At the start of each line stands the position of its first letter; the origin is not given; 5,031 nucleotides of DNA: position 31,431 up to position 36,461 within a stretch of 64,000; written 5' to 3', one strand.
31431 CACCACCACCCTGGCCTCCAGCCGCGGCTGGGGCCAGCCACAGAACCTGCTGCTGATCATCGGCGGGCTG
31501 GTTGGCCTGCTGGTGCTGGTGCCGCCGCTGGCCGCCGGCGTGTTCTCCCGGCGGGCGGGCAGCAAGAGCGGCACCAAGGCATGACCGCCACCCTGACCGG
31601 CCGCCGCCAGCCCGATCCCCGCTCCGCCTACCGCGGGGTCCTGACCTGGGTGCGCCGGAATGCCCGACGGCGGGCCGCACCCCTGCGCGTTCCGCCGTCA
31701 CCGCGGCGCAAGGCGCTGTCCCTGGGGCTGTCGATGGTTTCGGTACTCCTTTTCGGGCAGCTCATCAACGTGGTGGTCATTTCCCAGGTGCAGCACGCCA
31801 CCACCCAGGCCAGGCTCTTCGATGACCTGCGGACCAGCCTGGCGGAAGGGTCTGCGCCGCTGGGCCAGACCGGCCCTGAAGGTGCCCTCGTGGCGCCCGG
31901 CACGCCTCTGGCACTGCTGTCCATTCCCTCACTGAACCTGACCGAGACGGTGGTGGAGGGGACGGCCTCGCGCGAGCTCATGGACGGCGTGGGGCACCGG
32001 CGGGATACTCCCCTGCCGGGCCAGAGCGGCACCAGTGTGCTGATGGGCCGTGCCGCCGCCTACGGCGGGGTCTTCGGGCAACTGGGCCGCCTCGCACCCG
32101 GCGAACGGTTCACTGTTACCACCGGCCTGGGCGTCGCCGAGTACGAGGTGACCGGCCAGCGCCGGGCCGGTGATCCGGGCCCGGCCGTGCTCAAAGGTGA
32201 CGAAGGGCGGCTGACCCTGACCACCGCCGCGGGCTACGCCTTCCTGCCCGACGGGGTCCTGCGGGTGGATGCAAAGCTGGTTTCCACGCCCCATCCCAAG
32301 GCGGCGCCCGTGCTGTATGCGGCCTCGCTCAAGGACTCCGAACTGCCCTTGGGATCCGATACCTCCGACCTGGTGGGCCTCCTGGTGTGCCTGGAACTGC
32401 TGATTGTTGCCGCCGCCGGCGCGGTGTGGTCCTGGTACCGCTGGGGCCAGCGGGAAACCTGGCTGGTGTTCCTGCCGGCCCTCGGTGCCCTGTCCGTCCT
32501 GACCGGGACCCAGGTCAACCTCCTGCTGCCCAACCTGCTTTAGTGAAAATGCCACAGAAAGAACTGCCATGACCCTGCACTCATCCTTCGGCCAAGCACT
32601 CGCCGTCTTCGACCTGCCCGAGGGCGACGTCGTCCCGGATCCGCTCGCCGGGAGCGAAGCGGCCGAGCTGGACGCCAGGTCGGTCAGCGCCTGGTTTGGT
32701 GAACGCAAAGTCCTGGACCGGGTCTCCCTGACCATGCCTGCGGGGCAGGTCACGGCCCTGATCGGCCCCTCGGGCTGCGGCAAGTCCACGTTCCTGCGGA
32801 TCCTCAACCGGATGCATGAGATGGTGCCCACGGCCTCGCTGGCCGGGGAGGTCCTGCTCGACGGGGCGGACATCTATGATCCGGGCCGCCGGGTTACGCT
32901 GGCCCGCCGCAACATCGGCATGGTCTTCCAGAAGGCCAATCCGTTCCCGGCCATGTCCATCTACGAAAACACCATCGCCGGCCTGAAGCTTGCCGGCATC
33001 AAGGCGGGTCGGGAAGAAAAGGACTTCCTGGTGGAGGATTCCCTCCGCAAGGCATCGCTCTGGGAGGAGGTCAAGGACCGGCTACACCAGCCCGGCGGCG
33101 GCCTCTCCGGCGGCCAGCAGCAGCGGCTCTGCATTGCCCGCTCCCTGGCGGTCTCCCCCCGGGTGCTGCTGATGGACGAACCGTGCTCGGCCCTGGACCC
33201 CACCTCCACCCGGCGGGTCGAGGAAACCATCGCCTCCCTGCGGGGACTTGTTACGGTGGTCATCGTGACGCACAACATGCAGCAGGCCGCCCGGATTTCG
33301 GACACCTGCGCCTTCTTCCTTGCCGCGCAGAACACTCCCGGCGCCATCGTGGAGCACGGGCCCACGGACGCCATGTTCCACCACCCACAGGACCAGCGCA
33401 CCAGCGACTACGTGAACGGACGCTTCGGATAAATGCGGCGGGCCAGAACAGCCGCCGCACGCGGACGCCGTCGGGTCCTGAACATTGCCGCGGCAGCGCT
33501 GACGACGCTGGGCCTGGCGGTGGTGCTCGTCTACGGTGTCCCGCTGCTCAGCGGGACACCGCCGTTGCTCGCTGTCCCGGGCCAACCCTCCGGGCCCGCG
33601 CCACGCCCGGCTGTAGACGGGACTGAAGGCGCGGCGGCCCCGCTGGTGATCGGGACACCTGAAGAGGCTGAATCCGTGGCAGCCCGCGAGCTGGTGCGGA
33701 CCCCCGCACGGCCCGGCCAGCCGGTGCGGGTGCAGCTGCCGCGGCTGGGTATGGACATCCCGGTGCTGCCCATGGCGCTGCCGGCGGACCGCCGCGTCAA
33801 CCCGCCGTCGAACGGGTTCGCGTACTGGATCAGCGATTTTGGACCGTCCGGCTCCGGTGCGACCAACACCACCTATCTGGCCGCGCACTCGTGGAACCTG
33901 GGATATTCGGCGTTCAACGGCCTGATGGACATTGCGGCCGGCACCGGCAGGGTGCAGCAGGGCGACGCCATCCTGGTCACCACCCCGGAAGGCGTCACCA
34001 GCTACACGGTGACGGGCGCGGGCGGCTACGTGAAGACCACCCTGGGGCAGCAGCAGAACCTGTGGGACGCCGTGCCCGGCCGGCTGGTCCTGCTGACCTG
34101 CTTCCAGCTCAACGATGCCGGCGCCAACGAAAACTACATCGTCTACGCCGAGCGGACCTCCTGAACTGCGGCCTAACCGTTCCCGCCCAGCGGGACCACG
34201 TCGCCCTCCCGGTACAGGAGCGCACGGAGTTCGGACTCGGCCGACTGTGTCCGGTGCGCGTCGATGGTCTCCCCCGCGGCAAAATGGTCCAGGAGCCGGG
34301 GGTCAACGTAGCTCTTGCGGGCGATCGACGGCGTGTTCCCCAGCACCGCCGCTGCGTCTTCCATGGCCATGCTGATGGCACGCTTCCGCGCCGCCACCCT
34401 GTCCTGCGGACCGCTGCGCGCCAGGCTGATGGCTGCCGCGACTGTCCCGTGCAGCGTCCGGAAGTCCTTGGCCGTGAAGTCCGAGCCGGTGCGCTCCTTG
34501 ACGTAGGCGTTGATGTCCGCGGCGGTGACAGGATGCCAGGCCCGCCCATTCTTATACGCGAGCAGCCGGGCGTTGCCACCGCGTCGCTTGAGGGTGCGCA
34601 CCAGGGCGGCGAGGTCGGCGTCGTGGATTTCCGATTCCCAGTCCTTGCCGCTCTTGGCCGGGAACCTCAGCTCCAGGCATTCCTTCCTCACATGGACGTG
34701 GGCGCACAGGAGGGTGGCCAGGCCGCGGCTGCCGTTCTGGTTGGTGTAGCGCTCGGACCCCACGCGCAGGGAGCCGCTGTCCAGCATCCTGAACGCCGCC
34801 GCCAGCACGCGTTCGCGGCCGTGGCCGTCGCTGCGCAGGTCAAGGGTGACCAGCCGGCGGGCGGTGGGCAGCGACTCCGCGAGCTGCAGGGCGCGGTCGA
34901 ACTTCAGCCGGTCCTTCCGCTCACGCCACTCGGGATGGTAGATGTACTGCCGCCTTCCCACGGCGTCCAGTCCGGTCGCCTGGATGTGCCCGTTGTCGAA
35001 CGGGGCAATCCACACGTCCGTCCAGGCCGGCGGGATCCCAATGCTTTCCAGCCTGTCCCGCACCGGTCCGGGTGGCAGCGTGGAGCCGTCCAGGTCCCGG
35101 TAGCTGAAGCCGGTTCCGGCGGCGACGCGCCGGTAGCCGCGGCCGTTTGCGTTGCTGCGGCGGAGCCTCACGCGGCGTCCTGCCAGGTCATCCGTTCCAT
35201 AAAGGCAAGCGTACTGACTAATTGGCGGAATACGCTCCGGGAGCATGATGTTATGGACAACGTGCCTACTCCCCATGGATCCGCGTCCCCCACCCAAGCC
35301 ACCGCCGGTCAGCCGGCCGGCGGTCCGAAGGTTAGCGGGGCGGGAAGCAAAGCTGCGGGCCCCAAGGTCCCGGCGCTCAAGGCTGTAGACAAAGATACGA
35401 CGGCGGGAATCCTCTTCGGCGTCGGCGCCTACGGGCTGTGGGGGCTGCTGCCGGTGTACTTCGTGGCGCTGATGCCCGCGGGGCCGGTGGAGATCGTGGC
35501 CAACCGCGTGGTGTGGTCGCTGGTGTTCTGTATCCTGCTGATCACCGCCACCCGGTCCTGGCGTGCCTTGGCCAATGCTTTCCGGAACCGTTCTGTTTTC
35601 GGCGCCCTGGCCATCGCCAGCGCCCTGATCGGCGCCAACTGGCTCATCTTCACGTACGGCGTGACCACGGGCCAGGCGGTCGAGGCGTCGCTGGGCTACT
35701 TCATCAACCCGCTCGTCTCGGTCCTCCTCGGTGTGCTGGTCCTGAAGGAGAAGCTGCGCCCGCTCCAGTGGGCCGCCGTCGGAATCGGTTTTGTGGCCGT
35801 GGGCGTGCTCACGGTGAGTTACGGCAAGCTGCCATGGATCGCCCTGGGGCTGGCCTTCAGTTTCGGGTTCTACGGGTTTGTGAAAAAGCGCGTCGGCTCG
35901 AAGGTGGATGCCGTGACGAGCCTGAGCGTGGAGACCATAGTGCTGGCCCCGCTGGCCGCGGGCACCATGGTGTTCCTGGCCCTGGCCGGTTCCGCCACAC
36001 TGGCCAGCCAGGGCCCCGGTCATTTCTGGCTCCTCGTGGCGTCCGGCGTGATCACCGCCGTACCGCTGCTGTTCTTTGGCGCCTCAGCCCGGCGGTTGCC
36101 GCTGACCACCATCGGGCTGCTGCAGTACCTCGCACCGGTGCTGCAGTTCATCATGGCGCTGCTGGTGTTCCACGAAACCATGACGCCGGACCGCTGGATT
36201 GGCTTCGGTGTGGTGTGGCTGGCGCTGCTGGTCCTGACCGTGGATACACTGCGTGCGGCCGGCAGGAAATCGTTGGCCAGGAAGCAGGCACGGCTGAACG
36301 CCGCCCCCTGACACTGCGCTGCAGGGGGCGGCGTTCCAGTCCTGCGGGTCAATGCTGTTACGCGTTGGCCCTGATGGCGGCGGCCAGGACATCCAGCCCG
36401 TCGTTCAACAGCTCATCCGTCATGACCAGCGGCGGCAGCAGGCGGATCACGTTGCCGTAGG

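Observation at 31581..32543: Sortase-fold protein with both the catalytic His and Cys replaced, inserted between pstS' and pstB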

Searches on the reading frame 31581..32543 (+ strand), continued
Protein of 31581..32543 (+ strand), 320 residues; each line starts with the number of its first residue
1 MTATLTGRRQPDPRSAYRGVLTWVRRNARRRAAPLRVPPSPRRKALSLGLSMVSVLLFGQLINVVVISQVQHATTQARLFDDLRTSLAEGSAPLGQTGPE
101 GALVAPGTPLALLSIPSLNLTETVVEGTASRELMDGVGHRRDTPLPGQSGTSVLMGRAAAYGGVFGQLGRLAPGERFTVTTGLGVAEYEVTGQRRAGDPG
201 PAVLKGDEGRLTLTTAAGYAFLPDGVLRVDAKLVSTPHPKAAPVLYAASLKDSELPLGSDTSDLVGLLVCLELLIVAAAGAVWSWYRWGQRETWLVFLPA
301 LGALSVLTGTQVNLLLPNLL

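Call 73: search_solved_structures(query=A1, max_evalue=0.000001, show_alignments=5)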
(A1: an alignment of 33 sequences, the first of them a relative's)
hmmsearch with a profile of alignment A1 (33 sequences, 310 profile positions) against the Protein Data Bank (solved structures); distinct sequences matched with E-value up to 0.000001: 12.
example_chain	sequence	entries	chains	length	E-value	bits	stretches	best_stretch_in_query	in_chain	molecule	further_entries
4d70_A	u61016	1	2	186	1.9e-13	53.4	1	94-205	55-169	SORTASE FAMILY PROTEIN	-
5go6_A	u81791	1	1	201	2.3e-12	49.8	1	94-180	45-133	Putative secreted protein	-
5go5_A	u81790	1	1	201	2.4e-12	49.8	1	94-180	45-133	sortase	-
5uus_A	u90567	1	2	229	1.2e-10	44.2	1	95-189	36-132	Possible sortase-like protein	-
2xwg_A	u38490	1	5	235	8e-10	41.5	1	100-206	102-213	SORTASE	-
8t28_A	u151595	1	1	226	1.7e-09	40.4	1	100-207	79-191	Class C sortase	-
8guu_A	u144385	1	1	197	8.5e-08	34.8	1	95-207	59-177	Sortase-like protein, putative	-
5utt_A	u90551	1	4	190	2.1e-07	33.6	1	111-187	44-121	Sortase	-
4d7w_A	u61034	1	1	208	3.9e-07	32.6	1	100-205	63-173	SORTASE FAMILY PROTEIN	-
8gr6_A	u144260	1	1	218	4.5e-07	32.5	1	95-206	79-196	Sortase-like protein, putative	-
5cuw_A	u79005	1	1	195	5.4e-07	32.2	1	94-181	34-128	SrtE1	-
4g1h_A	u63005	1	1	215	5.6e-07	32.1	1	100-206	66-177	Sortase family protein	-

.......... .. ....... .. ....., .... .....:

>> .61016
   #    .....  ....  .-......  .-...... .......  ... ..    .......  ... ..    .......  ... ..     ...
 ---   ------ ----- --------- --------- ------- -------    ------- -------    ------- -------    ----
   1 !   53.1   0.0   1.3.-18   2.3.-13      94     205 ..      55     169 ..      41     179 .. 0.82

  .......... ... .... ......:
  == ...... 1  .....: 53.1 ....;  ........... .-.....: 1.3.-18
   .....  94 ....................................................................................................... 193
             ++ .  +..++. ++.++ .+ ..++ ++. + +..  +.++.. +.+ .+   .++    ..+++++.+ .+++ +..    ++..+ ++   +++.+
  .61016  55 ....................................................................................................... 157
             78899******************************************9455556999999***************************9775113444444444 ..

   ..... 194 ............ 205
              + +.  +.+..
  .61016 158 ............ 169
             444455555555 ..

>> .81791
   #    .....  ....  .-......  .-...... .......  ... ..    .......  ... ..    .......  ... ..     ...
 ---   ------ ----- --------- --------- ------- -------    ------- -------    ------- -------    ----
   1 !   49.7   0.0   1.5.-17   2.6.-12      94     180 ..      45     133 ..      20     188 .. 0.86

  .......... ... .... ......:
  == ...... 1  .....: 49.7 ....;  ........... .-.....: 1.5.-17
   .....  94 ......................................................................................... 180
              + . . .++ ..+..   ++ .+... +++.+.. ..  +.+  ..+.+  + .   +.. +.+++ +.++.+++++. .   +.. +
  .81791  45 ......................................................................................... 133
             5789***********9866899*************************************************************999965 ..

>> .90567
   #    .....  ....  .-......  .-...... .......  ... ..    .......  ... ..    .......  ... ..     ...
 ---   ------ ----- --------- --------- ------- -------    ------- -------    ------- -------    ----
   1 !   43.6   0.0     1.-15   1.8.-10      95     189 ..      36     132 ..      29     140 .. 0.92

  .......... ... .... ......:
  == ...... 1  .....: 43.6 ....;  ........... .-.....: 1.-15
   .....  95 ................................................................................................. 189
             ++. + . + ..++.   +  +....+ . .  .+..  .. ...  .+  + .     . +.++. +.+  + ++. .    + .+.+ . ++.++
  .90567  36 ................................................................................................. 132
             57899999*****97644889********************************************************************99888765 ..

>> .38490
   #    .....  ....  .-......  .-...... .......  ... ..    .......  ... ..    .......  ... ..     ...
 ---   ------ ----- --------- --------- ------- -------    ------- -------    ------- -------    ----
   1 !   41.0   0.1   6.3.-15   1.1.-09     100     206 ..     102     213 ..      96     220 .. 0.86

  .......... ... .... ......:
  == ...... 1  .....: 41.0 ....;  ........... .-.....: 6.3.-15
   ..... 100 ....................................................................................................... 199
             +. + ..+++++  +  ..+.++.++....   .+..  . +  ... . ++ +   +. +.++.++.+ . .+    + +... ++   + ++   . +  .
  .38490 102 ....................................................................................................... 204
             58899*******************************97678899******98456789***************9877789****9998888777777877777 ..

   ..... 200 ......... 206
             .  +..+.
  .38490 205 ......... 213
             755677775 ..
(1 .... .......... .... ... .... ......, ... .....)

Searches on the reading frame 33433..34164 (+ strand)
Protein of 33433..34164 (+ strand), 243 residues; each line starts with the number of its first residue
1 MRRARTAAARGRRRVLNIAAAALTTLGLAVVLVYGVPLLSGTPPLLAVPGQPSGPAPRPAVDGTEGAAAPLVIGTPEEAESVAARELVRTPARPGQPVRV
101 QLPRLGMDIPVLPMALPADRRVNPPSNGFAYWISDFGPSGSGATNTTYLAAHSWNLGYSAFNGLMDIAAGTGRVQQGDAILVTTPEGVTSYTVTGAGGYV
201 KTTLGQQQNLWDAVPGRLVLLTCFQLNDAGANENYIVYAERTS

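Call 4: search_protein_families(library=pfam, proteins=[window:33433-34164:+], max_evalue=0.01)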
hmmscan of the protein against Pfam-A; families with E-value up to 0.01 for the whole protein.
window:33433-34164:+ (243 aa): 1 family
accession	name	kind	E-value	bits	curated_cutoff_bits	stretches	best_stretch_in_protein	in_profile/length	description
PF04203.18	Sortase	-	3.3e-12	46.7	26.6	1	101-241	2-124/125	Sortase domain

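Call 5: search_protein_families(library=ncbifam, proteins=[window:33433-34164:+], max_evalue=0.01)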
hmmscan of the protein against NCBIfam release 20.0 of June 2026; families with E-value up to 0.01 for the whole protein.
window:33433-34164:+ (243 aa): 1 family
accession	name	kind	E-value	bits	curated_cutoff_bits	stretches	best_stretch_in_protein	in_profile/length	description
NF033748.1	class_F_sortase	subfamily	2.1e-07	30.7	166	1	90-241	4-154/155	class F sortase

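Call 7: search_solved_structures(query=window:33433-34164:+, max_evalue=0.01, show_alignments=2)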
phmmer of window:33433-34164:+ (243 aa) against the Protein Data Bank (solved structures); distinct sequences matched with E-value up to 0.01: 0.
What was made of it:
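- Tried and rejected: A PDB sequence search found none (call 7).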

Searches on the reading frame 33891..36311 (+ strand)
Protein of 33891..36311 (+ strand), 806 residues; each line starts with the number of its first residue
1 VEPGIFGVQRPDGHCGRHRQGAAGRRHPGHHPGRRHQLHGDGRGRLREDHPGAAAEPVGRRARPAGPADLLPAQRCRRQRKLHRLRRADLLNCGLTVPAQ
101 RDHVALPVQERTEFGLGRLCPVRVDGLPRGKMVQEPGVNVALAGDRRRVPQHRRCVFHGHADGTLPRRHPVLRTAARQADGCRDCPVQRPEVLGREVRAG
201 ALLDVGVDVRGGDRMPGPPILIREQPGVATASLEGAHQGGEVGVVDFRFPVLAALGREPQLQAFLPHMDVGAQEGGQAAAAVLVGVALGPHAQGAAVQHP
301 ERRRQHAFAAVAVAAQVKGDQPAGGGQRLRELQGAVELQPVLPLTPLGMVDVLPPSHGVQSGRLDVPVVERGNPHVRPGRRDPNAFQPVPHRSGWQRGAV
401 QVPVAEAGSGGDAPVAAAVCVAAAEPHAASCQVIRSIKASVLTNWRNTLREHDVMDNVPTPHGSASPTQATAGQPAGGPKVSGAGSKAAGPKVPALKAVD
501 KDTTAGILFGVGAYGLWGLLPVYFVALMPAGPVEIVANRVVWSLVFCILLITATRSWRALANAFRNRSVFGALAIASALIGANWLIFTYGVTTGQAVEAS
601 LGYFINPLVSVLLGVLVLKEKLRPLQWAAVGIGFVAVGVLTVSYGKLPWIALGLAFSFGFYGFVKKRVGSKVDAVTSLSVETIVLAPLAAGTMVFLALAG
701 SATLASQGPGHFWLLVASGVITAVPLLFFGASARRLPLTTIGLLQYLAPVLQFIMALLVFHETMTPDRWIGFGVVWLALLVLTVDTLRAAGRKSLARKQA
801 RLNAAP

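Call 4: search_protein_families(library=pfam, proteins=[window:33891-36311:+], max_evalue=0.01)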
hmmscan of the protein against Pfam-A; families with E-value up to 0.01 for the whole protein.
window:33891-36311:+ (806 aa): 1 family
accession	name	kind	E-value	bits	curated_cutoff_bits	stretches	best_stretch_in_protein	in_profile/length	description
PF00892.27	EamA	-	2.1e-20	73.9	28.2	2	505-640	2-133/135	EamA-like transporter family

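Call 5: search_protein_families(library=ncbifam, proteins=[window:33891-36311:+], max_evalue=0.01)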
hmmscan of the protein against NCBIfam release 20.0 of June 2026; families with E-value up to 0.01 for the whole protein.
window:33891-36311:+ (806 aa): 5 families
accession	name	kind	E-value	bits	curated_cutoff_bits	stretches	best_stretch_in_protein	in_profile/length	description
NF011959.0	PRK15430.1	equivalog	3.6e-66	223.4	540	1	501-793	4-294/296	EamA family transporter RarD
TIGR00688.1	rarD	equivalog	3.2e-58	197.2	130.15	1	505-758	2-254/256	EamA family transporter RarD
TIGR00950.1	2A78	equivalog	1.1e-08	34.9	230.2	1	540-780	22-264/264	carboxylate/amino acid/amine transporter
TIGR03340.1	phn_DUF6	hypoth_equivalog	0.00078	19.2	288.15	1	649-795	5-146/281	phosphonate utilization associated putative membrane protein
NF008432.0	PRK11272.1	equivalog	0.002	17.4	270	1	570-643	217-288/294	drug/metabolite exporter YedA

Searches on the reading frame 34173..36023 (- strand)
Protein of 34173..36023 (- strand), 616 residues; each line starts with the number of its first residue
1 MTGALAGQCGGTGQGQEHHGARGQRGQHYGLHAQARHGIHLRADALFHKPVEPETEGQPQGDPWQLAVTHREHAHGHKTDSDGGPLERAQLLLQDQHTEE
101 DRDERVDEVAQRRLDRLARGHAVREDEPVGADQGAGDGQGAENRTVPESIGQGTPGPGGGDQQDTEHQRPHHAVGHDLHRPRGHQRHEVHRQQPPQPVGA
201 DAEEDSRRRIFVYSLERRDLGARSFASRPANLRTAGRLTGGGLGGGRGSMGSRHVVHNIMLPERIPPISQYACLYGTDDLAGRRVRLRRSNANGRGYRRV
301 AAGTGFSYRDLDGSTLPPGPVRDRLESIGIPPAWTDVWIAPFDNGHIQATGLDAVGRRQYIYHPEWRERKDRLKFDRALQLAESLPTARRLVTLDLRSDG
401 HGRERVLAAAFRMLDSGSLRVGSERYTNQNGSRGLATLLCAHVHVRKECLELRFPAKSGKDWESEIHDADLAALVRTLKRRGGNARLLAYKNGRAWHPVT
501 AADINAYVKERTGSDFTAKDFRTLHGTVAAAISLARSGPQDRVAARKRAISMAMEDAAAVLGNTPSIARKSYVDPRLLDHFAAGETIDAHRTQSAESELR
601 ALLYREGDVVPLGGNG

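Call 42: search_protein_families(library=pfam, proteins=[window:34173-36023:-], max_evalue=0.001)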
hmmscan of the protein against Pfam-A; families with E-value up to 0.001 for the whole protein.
window:34173-36023:- (616 aa): 2 families
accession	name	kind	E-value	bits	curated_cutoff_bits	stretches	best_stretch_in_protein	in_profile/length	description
PF01028.25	Topoisom_I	-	2.5e-26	92.9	23.7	1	365-571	3-202/228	Eukaryotic DNA topoisomerase I, catalytic core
PF21338.2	Top1B_N_bact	-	3.4e-18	65.6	27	1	305-353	1-49/49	Bacterial DNA topoisomerase IB, N-terminal domain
